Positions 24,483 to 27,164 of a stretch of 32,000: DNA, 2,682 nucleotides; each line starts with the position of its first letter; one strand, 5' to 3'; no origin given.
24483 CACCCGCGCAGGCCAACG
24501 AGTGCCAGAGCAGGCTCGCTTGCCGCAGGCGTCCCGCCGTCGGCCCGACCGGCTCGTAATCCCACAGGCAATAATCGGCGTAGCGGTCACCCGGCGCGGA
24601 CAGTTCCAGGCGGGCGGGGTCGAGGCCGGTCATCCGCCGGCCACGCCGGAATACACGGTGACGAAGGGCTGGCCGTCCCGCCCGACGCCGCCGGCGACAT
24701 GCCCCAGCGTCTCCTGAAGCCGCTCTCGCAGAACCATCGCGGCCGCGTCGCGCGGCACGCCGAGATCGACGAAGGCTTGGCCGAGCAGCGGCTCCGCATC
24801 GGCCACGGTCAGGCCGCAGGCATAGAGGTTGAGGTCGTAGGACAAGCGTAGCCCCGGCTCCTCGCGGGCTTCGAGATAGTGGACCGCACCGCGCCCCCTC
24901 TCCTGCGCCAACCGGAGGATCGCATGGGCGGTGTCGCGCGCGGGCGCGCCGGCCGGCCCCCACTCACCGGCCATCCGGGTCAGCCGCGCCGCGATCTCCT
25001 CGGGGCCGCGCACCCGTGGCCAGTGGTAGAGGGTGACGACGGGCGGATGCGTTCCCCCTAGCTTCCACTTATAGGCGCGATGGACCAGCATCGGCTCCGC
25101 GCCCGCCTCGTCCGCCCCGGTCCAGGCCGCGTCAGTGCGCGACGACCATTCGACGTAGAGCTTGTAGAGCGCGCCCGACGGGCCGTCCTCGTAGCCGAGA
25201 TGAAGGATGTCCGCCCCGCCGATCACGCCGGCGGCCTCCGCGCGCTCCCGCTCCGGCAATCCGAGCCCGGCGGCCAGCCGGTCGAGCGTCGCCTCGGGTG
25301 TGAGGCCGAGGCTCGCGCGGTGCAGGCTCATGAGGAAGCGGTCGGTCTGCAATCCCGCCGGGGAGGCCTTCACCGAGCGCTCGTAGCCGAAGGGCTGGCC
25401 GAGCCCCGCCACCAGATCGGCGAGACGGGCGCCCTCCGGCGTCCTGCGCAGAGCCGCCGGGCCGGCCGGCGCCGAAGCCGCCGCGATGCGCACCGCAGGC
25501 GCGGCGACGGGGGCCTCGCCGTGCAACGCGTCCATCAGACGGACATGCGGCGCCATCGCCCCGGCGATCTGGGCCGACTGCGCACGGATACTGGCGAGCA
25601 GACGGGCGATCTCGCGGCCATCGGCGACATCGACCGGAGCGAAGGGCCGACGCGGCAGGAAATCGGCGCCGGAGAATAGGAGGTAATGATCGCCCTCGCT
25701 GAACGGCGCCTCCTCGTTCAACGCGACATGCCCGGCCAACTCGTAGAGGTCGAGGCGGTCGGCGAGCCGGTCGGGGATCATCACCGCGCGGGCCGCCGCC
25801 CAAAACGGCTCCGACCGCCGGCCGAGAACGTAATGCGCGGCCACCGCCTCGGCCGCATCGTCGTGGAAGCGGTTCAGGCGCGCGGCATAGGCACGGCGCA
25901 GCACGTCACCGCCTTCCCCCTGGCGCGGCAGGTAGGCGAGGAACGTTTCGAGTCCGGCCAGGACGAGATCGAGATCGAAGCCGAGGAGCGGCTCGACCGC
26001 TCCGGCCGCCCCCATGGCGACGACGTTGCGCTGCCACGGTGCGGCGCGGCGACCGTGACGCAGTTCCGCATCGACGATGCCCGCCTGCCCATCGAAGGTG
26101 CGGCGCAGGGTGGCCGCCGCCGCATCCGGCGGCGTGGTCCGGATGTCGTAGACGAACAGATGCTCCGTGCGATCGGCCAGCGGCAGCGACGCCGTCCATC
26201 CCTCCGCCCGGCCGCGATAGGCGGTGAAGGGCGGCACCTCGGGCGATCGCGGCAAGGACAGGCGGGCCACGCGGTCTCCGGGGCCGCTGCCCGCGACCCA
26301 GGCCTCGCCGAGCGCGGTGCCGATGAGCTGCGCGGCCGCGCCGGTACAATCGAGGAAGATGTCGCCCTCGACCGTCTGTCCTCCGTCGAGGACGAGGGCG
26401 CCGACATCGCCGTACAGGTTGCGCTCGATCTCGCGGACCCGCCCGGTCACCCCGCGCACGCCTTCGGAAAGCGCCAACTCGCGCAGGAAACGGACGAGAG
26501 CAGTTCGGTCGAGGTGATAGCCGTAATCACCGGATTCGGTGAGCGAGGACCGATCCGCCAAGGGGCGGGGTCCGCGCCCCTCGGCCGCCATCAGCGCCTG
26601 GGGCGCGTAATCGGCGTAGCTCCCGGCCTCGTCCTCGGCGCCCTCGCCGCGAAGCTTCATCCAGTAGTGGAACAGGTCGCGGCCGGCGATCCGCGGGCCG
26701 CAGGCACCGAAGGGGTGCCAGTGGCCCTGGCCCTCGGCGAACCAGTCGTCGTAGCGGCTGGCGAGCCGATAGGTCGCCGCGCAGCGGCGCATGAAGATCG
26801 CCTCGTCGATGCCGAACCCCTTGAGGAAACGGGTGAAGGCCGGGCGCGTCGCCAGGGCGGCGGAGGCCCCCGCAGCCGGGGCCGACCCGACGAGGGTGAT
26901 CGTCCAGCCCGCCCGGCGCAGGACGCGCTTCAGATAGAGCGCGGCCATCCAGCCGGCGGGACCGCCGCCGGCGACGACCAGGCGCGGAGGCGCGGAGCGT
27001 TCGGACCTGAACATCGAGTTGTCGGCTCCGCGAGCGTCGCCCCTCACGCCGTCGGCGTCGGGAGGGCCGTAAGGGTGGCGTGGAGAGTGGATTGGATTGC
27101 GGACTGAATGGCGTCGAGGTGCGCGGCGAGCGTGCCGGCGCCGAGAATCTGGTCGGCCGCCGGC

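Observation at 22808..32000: Divergent two-operon locus: a modification cassette facing a peptide-type export/processing cassette, with no recognisable precursor gene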

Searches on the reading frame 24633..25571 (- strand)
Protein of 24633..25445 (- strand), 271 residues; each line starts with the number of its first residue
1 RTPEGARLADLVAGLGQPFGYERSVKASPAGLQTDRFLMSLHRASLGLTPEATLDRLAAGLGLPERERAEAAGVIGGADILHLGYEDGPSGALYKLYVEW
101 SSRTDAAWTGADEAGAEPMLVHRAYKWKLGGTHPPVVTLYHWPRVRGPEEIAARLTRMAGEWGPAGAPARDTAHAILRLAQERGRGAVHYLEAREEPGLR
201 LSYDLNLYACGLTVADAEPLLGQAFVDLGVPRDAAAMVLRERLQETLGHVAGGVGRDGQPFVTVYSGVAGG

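Call 60: find_homologous_proteins(query=window:24633-25445:-, max_evalue=0.001)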
Query seq(271 aa) (271 aa): 3 proteins with E <= 0.001 among 8000 candidates.
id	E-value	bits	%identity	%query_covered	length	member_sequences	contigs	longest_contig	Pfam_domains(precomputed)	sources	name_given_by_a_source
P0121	2.4e-90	321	62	98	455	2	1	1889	PF04820.21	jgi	jgi:tryptophan halogenase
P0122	2.1e-31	128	37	97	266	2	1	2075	-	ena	-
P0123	4.1e-6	45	73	15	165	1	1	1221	-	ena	-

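Call 61: find_homologous_proteins(query=A3, max_evalue=0.001)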
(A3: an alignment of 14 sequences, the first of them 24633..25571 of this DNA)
Query A3 (14 sequences) (313 aa, profile of the alignment): 21 proteins with E <= 0.001 among 8000 candidates.
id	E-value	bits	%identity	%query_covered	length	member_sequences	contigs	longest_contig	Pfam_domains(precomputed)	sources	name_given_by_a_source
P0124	5.3e-99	349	25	84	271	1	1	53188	-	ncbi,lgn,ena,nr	ncbi:MAG: hypothetical protein KAT04_03975 [Methylococcales bacterium]|nr:hypothetical protein [Meth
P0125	9.4e-90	319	29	84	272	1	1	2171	-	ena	-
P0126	1.3e-78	282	37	94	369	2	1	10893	-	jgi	jgi:tryptophan 7-halogenase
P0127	1.0e-77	279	33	89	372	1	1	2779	-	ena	-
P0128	2.3e-76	275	34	98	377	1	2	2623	-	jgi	-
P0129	1.7e-75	272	35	88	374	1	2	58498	-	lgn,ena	-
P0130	2.9e-74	268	35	88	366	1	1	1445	-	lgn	-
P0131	3.5e-74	268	34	86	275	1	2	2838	-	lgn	-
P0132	3.8e-72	261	34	90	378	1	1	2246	-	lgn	-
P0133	2.5e-71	258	36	84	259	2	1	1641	-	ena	-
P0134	3.2e-71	258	35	85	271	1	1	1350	-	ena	-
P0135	3.9e-70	254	34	99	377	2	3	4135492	-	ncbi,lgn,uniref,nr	ncbi:hypothetical protein K9U39_19480 [Rhodoblastus acidophilus]|uniref:Uncharacterized protein n=1 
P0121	6.7e-70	254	58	99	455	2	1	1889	PF04820.21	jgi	jgi:tryptophan halogenase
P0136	1.3e-69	253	31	99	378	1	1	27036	-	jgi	jgi:tryptophan halogenase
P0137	1.5e-69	253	33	85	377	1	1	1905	-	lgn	-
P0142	2.9e-59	219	33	93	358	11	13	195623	-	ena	-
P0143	2.5e-56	209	37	83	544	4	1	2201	PF13847.13,PF02353.27,PF13649.13,PF01209.25,PF08241.19,PF08242.19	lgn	-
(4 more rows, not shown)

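Call 67: predict_structure(alignment_id=A4)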
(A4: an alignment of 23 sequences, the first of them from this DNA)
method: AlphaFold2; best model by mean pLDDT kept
length: 271 residues; sequences in the alignment: 23
mean_pLDDT: 94.3   pTM: 0.91
mean pLDDT of the five models: 94.3, 93.9, 93.5, 93.5, 93.4
residues with pLDDT >= 90: 237; 70-90: 29; 50-70: 5; < 50: 0
segments of 3 or more residues with pLDDT < 50: none
pLDDT, mean of each block of 10 residues (from residue 1): 95 97 97 97 94 97 97 95 95 97 81 75 95 93 92 95 95 98 94 89 97 98 98 98 98 96 96 77
secondary structure, 60 per line:
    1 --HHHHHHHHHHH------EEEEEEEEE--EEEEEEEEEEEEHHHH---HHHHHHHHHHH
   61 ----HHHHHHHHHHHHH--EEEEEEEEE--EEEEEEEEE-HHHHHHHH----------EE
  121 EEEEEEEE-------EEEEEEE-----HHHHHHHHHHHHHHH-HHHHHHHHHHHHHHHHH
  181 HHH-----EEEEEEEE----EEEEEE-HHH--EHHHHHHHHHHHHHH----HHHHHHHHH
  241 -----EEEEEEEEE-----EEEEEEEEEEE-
elements in order: H3-13 E20-28 E31-42 H43-46 H50-60 H65-77 E80-88 E91-99 H101-108 E119-128 E136-142 H148-162 H164-183 E189-196 E201-206 H214-227 H232-240 E246-254 E260-270

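Call 69: fold_search(model_id=the predicted structure, library=pdb)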
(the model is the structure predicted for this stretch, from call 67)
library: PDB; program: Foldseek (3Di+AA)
matches with E <= 10: 405; with E <= 0.001: 56
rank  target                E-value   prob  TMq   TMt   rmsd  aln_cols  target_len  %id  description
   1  3i4x_B                6.5e-07  1.00  0.52  0.36   8.5       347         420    9  Crystal structure of the dimethylallyl tryptophan synthase FgaPT2 from Aspergillus fumigatus in complex with Trp and D (released 2009-09-01)
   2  9iia_B                3.9e-06  1.00  0.56  0.40   8.7       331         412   13  Crystal structure of the free histidine prenyltransferase FunA (released 2024-12-11)
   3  3i4x_A                5.8e-06  1.00  0.52  0.36   8.4       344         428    8  Crystal structure of the dimethylallyl tryptophan synthase FgaPT2 from Aspergillus fumigatus in complex with Trp and D (released 2009-09-01)
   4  5tu6_A                6.5e-06  1.00  0.58  0.54   7.6       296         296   12  PagF prenyltransferase with cyclic[INPYLYP] and DMSPP (released 2016-11-30)
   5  9iia_A                7.3e-06  1.00  0.55  0.38   9.1       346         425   13  Crystal structure of the free histidine prenyltransferase FunA (released 2024-12-11)
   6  3i4z_A                9.2e-06  1.00  0.52  0.35   8.4       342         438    8  Crystal structure of the dimethylallyl tryptophan synthase FgaPT2 from Aspergillus fumigatus (released 2009-09-01)
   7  3i4z_B                1.5e-05  1.00  0.53  0.37   8.5       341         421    9  Crystal structure of the dimethylallyl tryptophan synthase FgaPT2 from Aspergillus fumigatus (released 2009-09-01)
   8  4ld7_O                2.4e-05  1.00  0.53  0.39   9.0       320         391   12  Crystal structure of AnaPT from Neosartorya fischeri (released 2013-12-11)
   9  7w8u                  3.1e-05  1.00  0.52  0.42   7.1       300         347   15  Crystal Structure of Indole Prenyltransferase IptA (released 2022-10-19)
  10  6os3_A                3.1e-05  1.00  0.54  0.44   6.9       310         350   12  Crystal structure of native CymD prenyltransferase (released 2019-07-17)
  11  6pgn                  3.2e-05  1.00  0.55  0.51   7.9       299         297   11  PagF single mutant with GPP (released 2019-07-24)
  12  8y9d_A                3.9e-05  1.00  0.52  0.37   9.4       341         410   12  Versatile Aromatic Prenyltransferase auraA in complex with DMAPP and cyclo-(L-Val-L-His) (released 2025-02-05)
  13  6pgm_A                4.3e-05  1.00  0.54  0.51   6.7       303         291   10  PirF geranyltransferase (released 2019-07-03)
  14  4ld7_K                4.6e-05  1.00  0.53  0.39   8.9       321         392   13  Crystal structure of AnaPT from Neosartorya fischeri (released 2013-12-11)
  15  4ld7_A                5.1e-05  1.00  0.54  0.39   8.2       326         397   12  Crystal structure of AnaPT from Neosartorya fischeri (released 2013-12-11)
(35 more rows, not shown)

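Call 94: search_protein_families(library=pfam, max_evalue=0.01, proteins=[P0135, P0126, P0143, P0142])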
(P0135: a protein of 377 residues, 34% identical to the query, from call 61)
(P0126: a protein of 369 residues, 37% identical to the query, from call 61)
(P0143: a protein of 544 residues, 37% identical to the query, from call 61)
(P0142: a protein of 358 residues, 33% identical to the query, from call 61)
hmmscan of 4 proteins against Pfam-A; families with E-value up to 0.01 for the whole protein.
P0135 (377 aa): 0 families

P0126 (369 aa): 0 families

P0143 (544 aa): 8 families
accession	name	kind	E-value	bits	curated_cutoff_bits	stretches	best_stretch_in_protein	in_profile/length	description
PF08241.18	Methyltransf_11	-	4.7e-19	69.3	21.2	1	65-162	1-95/95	Methyltransferase domain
PF13649.12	Methyltransf_25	-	1.5e-15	58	27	1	65-158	2-97/97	Methyltransferase domain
PF08242.18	Methyltransf_12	-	4.9e-12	46.9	30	1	65-160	1-98/98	Methyltransferase domain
PF01209.24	Ubie_methyltran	-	4.2e-08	33.3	20.1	1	51-164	38-153/233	ubiE/COQ5 methyltransferase family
PF13847.12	Methyltransf_31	-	2e-07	31.3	27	1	60-166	3-113/145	Methyltransferase domain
PF02353.26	CMAS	-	6.6e-07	29.4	27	1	43-170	45-172/273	Mycolic acid cyclopropane synthetase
PF13489.12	Methyltransf_23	-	6.1e-05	23.2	27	1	46-212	7-162/164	Methyltransferase domain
PF03141.22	Methyltransf_29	-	0.0031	16.6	23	1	117-162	171-217/506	Putative S-adenosyl-L-methionine-dependent methyltransferase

P0142 (358 aa): 0 families

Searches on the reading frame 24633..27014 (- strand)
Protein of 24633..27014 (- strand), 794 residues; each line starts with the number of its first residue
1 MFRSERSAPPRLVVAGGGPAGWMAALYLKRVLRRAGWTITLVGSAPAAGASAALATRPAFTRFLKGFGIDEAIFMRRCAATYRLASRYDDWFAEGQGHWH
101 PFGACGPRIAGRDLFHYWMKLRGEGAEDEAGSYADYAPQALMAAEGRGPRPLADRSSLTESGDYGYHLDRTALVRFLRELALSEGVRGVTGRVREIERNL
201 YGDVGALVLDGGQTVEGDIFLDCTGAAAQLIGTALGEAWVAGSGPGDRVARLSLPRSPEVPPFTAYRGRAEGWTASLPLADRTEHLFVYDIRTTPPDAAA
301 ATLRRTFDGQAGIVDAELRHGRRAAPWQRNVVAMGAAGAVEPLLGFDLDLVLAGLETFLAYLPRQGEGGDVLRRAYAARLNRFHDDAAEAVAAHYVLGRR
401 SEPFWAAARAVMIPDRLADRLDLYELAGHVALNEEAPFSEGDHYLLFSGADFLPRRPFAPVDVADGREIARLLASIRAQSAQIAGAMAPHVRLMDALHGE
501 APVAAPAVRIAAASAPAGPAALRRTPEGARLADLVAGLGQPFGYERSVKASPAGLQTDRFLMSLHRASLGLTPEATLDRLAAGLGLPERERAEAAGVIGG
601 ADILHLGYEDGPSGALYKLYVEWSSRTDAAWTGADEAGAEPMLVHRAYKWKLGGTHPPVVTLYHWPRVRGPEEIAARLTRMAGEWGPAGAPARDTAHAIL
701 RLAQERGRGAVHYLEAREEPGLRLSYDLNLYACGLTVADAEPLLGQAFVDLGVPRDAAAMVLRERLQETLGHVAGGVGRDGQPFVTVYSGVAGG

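Call 5: search_protein_families(library=pfam, max_evalue=0.01, proteins=[window:24633-27014:-])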
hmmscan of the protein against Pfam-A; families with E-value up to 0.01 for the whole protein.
seq(794 aa): 3 families
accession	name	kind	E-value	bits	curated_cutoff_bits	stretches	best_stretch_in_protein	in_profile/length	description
PF04820.20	Trp_halogenase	-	7.9e-85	285.9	21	1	12-457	2-449/458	Tryptophan halogenase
PF07992.20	Pyr_redox_2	-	0.0052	16.7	26.1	0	11-44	2-31/291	Pyridine nucleotide-disulphide oxidoreductase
PF12831.13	FAD_oxidored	-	0.0086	15.8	27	0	12-56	2-42/416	FAD dependent oxidoreductase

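Call 6: search_protein_families(library=ncbifam, max_evalue=0.01, proteins=[window:24633-27014:-])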
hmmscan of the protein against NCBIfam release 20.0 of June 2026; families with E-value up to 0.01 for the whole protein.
seq(794 aa): 2 families
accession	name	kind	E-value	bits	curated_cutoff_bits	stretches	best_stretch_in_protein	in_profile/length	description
NF049967.1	QhpG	equivalog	1.5e-11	43.8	240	2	159-285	73-191/423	flavin-dependent monooxygenase QhpG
NF038174.1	maturase_GoxB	equivalog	0.0011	18.1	400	0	150-230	78-157/358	glycine oxidase maturase GoxB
